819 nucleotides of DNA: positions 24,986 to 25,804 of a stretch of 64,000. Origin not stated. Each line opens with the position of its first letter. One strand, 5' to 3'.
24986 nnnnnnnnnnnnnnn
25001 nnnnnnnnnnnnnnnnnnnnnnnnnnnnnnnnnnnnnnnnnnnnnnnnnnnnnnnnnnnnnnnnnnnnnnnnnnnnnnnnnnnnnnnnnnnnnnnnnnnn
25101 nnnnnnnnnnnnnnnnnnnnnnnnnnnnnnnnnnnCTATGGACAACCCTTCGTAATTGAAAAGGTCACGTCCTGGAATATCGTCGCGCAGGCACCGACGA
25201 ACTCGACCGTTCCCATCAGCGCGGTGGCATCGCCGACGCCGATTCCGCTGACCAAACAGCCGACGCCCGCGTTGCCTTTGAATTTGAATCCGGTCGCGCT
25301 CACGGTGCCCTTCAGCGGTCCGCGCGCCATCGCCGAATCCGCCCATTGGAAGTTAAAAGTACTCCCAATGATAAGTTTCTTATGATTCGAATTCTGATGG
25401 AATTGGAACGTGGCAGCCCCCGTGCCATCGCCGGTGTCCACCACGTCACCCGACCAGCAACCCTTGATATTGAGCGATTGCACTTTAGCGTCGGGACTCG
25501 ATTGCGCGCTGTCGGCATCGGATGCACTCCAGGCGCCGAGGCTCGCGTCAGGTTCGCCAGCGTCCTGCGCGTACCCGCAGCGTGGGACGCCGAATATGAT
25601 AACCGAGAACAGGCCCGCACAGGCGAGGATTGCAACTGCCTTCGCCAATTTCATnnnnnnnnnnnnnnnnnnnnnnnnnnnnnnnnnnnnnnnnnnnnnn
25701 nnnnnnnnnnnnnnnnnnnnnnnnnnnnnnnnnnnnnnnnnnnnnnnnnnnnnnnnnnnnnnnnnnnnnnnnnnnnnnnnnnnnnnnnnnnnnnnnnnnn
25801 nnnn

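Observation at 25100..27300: Low-GC block encoding three small secreted Cys-containing proteins, two of them clear paralogs of an unrecognised family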

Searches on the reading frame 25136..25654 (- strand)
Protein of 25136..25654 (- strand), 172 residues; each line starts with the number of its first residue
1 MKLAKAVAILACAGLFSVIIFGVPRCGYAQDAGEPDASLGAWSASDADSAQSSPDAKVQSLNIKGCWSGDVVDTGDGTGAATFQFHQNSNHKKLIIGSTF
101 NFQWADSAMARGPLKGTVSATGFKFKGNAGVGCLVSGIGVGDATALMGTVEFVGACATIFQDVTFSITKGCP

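Call 5: search_protein_families(library=pfam, proteins=[window:25136-25654:-], max_evalue=10)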
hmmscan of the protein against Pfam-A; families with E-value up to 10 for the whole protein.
window:25136-25654:- (172 aa): 0 families

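Call 8: search_protein_families(library=ncbifam, proteins=[window:25136-25654:-], max_evalue=10)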
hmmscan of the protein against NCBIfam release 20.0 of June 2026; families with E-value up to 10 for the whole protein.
window:25136-25654:- (172 aa): 0 families

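Call 9: find_homologous_proteins(query=A1, max_evalue=0.01)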
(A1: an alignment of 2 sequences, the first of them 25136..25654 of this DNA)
Query A1 (2 sequences) (172 aa, profile of the alignment): 167 proteins with E <= 0.01 among 1200 candidates; the best 120 are listed.
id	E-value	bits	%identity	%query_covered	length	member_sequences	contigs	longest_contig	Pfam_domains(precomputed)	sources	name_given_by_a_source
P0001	2.9e-96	338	44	99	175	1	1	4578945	-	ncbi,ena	-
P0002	2.2e-92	326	100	100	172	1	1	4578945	-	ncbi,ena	-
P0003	2.2e-85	303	44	99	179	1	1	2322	-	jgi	jgi:hypothetical protein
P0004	5.5e-85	302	87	100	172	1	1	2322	-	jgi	jgi:hypothetical protein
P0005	2.0e-79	284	78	100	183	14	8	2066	-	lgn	-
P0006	2.6e-77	277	43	99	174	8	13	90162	-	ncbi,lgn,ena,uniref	ncbi:hypothetical protein [Candidatus Binatus sp.]|uniref:hypothetical protein n=1 Tax=Candidatus Bi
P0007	2.3e-76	274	76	99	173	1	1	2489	-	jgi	jgi:hypothetical protein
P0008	2.8e-76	273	75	100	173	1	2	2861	-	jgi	jgi:hypothetical protein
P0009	4.9e-76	273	43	99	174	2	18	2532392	-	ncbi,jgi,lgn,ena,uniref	ncbi:MAG: hypothetical protein WCD12_16070 [Candidatus Binatus sp.]|jgi:hypothetical protein|uniref:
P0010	4.2e-75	269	74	100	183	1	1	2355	-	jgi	jgi:hypothetical protein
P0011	1.0e-74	268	70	100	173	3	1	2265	-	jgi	jgi:hypothetical protein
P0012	1.6e-74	268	76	99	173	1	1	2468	-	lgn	-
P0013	6.7e-74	266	73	99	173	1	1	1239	-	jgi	jgi:hypothetical protein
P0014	7.2e-73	262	70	99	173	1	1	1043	-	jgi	jgi:hypothetical protein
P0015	1.7e-72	261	75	94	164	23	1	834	-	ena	-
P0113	5.3e-57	211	45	100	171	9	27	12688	-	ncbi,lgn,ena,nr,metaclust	ncbi:MAG TPA: hypothetical protein VN865_09860 [Candidatus Acidoferrales bacterium]|nr:hypothetical 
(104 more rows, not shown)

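Call 12: find_encoding_contigs(protein=P0009, flank=6000, max_places=4)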
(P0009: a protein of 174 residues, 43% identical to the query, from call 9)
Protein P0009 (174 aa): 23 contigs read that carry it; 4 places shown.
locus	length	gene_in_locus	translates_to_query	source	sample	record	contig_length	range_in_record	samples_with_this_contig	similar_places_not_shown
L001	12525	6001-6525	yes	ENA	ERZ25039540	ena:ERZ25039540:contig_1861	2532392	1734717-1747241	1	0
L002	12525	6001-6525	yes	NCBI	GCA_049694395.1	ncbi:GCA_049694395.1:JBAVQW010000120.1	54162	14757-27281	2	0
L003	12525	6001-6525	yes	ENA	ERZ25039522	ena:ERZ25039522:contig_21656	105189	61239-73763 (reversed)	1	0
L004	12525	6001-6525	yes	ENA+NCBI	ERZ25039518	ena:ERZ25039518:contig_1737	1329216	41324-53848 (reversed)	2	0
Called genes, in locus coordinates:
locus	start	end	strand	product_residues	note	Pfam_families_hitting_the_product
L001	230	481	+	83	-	PF13426:PAS_9 (weak)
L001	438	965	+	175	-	PF00989:PAS, PF13188:PAS_8 (weak), PF13426:PAS_9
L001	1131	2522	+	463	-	PF00512:HisKA, PF02518:HATPase_c, PF00072:Response_reg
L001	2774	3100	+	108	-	-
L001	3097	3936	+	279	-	PF14023:Bestrophin-like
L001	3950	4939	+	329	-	PF01408:GFO_IDH_MocA, PF02894:GFO_IDH_MocA_C (weak), PF22725:GFO_IDH_MocA_C3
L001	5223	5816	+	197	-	-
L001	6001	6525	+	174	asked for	-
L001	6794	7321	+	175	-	-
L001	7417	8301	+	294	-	PF10340:Say1_Mug180, PF20434:BD-FAE, PF07859:Abhydrolase_3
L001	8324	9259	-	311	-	PF00106:adh_short, PF08659:KR (weak), PF13561:adh_short_C2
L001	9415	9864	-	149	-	PF07685:GATase_3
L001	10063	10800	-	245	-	PF01656:CbiA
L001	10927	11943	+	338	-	PF03446:NAD_binding_2, PF00393:6PGD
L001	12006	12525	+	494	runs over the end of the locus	PF00479:G6PD_N, PF02781:G6PD_C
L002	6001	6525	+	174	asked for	-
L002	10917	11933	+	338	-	PF03446:NAD_binding_2, PF00393:6PGD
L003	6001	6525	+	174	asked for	-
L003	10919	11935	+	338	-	PF03446:NAD_binding_2, PF00393:6PGD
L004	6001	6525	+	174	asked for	-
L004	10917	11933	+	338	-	PF03446:NAD_binding_2, PF00393:6PGD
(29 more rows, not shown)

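Call 25: predict_structure(alignment_id=A2)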
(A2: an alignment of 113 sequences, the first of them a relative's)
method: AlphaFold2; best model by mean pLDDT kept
length: 172 residues; sequences in the alignment: 113
mean_pLDDT: 78.9   pTM: 0.64
mean pLDDT of the five models: 78.9, 77.2, 77.1, 77.0, 75.5
residues with pLDDT >= 90: 108; 70-90: 7; 50-70: 12; < 50: 45
segments of 3 or more residues with pLDDT < 50: 16-22, 25-55
pLDDT, mean of each block of 10 residues (from residue 1): 49 49 45 37 40 58 98 95 97 97 94 97 97 97 97 95 98 85
secondary structure, 60 per line:
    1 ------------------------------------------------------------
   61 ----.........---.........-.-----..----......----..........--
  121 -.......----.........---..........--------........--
elements in order: E65-73 E77-85 E99-104 E109-118 E122-128 E133-141 E145-154 E163-170

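Call 27: search_protein_representatives(alignment_id=A2)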
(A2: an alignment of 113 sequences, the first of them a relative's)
Query: 113 sequences, 173 profile positions. Proteins with E-value up to 0.001 (for the whole library): 112; up to 1e-10: 64; up to 1e-30: 20. The best 112 are listed.
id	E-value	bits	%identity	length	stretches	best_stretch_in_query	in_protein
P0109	2.2e-73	262.2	-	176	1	5-172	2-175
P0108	1.6e-63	230.1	-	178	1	1-172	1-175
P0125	8.5e-55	201.7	-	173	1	1-172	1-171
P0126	2.2e-53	197.1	-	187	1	1-171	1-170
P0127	1.6e-52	194.3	-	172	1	1-172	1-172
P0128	1.0e-51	191.7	-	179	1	1-172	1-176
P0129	6.8e-48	179.2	-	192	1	1-126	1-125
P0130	1.6e-47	178.0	-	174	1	1-172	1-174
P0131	3.9e-45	170.3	-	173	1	1-173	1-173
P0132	6.6e-44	166.3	-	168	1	1-172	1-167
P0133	5.6e-43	163.2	-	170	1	1-172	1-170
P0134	9.0e-40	152.8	-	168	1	1-172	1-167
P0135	2.6e-38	148.0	-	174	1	1-171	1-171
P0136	7.9e-38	146.5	-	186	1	1-171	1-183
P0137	2.8e-37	144.7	-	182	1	1-169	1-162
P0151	3.0e-20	89.2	-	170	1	1-172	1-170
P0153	1.2e-17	80.8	-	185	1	3-157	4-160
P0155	4.9e-17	78.8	-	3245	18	146-172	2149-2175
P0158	8.7e-16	74.7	-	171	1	2-166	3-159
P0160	1.4e-15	74.0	-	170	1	45-167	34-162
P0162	6.1e-15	72.0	-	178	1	5-159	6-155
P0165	1.3e-14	70.9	-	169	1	20-159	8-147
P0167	2.2e-14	70.1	-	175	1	3-169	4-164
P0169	4.9e-14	69.0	-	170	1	44-172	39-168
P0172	2.0e-13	67.0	-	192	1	4-159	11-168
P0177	2.1e-12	63.7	-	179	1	22-171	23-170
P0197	4.8e-09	52.8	-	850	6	109-172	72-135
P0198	6.6e-09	52.3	-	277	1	5-158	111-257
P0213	1.6e-06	44.5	-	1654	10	140-172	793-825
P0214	2.2e-06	44.1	-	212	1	13-160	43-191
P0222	4.7e-05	39.8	-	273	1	40-153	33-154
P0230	2.5e-04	37.4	-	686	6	26-94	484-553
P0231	3.1e-04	37.1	-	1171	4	39-93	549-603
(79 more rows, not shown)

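Call 33: find_related_loci(query=A3, collection=genome_contigs, flank=6000)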
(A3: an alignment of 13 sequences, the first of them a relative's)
Query A3 (172 aa) in genome_contigs; peptide patterns used: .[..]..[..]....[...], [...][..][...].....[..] (x = any residue, [..] = any of these).
59 stretches matched a pattern; 15 encode a relative of the query (tblastn E <= 1e-3); 15 distinct loci.
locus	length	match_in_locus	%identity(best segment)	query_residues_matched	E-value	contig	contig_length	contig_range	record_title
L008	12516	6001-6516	78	1-172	2e-89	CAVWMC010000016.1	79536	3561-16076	MAG: uncultured delta proteobacterium isolate MFD04463.bin.1.288 genome assembly, contig: contig_86223, whole genome sho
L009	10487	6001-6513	66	1-172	2e-72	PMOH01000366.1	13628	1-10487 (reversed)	MAG: Deltaproteobacteria bacterium isolate palsa_1089 73.20110600_P1M.15_contig_21215, whole genome shotgun sequence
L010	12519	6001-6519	62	1-172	3e-68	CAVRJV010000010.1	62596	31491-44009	MAG: uncultured delta proteobacterium isolate MFD05580.bin.2.15 genome assembly, contig: contig_45918, whole genome shot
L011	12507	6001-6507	65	1-172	5e-67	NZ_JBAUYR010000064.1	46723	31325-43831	MAG: Candidatus Binatus sp. isolate MFD06940_ilm_asm_bin44 k127_482827, whole genome shotgun sequence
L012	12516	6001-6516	65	1-171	2e-66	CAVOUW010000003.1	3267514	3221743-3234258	MAG: uncultured delta proteobacterium isolate MFD10064.bin.1.24 genome assembly, contig: contig_9770, whole genome shotg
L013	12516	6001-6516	64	1-171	2e-66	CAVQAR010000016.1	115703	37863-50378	MAG: uncultured delta proteobacterium isolate MFD09286.bin.2.47 genome assembly, contig: contig_38374, whole genome shot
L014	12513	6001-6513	63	1-171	3e-65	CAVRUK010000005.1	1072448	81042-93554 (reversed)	MAG: uncultured delta proteobacterium isolate MFD02248.bin.1.51 genome assembly, contig: contig_7132, whole genome shotg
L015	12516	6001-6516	63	1-171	1e-63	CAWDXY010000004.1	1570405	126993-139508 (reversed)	MAG: uncultured delta proteobacterium isolate MFD01248.bin.1.21 genome assembly, contig: contig_2914, whole genome shotg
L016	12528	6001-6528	57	2-172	2e-61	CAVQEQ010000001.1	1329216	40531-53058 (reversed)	MAG: uncultured delta proteobacterium isolate MFD04434.bin.1.46 genome assembly, contig: contig_1737, whole genome shotg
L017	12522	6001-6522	56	1-172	3e-57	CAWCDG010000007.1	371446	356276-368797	MAG: uncultured delta proteobacterium isolate MFD09286.bin.2.99 genome assembly, contig: contig_55728, whole genome shot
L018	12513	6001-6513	63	2-171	2e-56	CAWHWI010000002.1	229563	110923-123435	MAG: uncultured delta proteobacterium isolate MFD04463.bin.1.219 genome assembly, contig: contig_46931, whole genome sho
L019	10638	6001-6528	57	3-171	1e-56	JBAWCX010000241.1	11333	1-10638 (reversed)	MAG: Candidatus Binatus sp. isolate MFD09556_ilm_asm_bin15 k127_247995, whole genome shotgun sequence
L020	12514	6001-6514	72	1-171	1e-50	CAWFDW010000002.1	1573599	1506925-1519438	MAG: uncultured delta proteobacterium isolate MFD05513.bin.2.169 genome assembly, contig: contig_18592, whole genome sho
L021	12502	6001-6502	45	5-170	4e-25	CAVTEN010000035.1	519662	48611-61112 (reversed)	MAG: uncultured delta proteobacterium isolate MFD00964.bin.2.270 genome assembly, contig: contig_63057, whole genome sho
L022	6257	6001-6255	54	1-88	1e-20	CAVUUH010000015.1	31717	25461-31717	MAG: uncultured delta proteobacterium isolate MFD00964.bin.2.3 genome assembly, contig: contig_142337, whole genome shot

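Call 40: search_solved_structures(query=A2, max_evalue=10)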
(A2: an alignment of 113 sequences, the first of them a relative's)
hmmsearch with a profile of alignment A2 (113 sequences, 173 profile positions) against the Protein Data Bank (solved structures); distinct sequences matched with E-value up to 10: 1.
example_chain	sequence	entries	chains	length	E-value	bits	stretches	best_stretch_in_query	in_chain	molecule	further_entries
9uf9_A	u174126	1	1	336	0.2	14.9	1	75-138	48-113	Type I transmembrane sorting receptor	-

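Call 46: find_encoding_contigs(protein=P0113, flank=6000, max_places=3)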
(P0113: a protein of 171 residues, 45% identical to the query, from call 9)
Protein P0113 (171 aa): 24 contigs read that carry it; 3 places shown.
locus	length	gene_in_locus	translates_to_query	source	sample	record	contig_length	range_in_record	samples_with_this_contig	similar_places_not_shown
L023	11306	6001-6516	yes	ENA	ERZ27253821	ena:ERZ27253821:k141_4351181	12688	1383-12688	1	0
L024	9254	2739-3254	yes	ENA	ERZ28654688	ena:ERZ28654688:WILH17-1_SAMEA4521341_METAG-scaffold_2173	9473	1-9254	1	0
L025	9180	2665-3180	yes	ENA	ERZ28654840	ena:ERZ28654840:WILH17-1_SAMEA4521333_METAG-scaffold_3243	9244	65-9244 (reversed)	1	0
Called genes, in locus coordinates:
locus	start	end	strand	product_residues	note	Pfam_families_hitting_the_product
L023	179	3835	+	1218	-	PF13426:PAS_9, PF00989:PAS (weak), PF13426:PAS_9, PF00989:PAS (weak), PF13426:PAS_9, PF00512:HisKA, PF02518:HATPase_c, PF00072:Response_reg, +2 more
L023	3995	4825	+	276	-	PF14023:Bestrophin-like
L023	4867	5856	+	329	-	PF01408:GFO_IDH_MocA, PF02894:GFO_IDH_MocA_C, PF22725:GFO_IDH_MocA_C3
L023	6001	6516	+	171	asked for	-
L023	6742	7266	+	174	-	-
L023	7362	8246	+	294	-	PF10340:Say1_Mug180, PF20434:BD-FAE, PF07859:Abhydrolase_3, PF00326:Peptidase_S9 (weak)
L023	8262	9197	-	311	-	PF00106:adh_short, PF08659:KR (weak), PF13561:adh_short_C2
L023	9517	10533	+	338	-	PF03446:NAD_binding_2, PF00393:6PGD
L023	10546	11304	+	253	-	?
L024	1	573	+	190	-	?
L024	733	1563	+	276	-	PF14023:Bestrophin-like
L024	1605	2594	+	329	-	PF01408:GFO_IDH_MocA, PF02894:GFO_IDH_MocA_C, PF22725:GFO_IDH_MocA_C3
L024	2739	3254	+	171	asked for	-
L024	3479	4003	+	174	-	-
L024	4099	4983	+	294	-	PF10340:Say1_Mug180, PF20434:BD-FAE, PF07859:Abhydrolase_3, PF00326:Peptidase_S9 (weak)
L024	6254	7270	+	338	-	PF03446:NAD_binding_2, PF00393:6PGD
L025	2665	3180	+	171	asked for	-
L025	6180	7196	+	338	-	PF03446:NAD_binding_2, PF00393:6PGD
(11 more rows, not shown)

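Call 47: find_encoding_contigs(protein=P0167, flank=6000, max_places=3)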
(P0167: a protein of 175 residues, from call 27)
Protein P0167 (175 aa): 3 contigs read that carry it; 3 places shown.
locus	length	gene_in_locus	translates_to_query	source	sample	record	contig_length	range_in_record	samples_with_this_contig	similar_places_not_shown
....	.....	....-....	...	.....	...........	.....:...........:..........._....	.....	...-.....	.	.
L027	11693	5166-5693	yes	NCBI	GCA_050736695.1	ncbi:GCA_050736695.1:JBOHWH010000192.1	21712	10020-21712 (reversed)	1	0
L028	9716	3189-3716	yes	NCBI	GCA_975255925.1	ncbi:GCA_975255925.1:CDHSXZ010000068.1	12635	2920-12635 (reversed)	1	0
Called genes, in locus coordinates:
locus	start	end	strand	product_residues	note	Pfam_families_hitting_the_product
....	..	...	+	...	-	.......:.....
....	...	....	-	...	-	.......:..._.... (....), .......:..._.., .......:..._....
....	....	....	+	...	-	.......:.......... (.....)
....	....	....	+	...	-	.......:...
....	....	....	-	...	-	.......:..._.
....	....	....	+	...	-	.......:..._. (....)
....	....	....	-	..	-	-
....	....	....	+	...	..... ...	-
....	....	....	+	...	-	-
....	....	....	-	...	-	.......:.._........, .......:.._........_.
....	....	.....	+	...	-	-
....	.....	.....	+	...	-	-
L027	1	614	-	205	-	?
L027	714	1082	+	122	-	PF00903:Glyoxalase (faint)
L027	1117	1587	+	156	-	PF04828:GFA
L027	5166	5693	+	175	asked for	-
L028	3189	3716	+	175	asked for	-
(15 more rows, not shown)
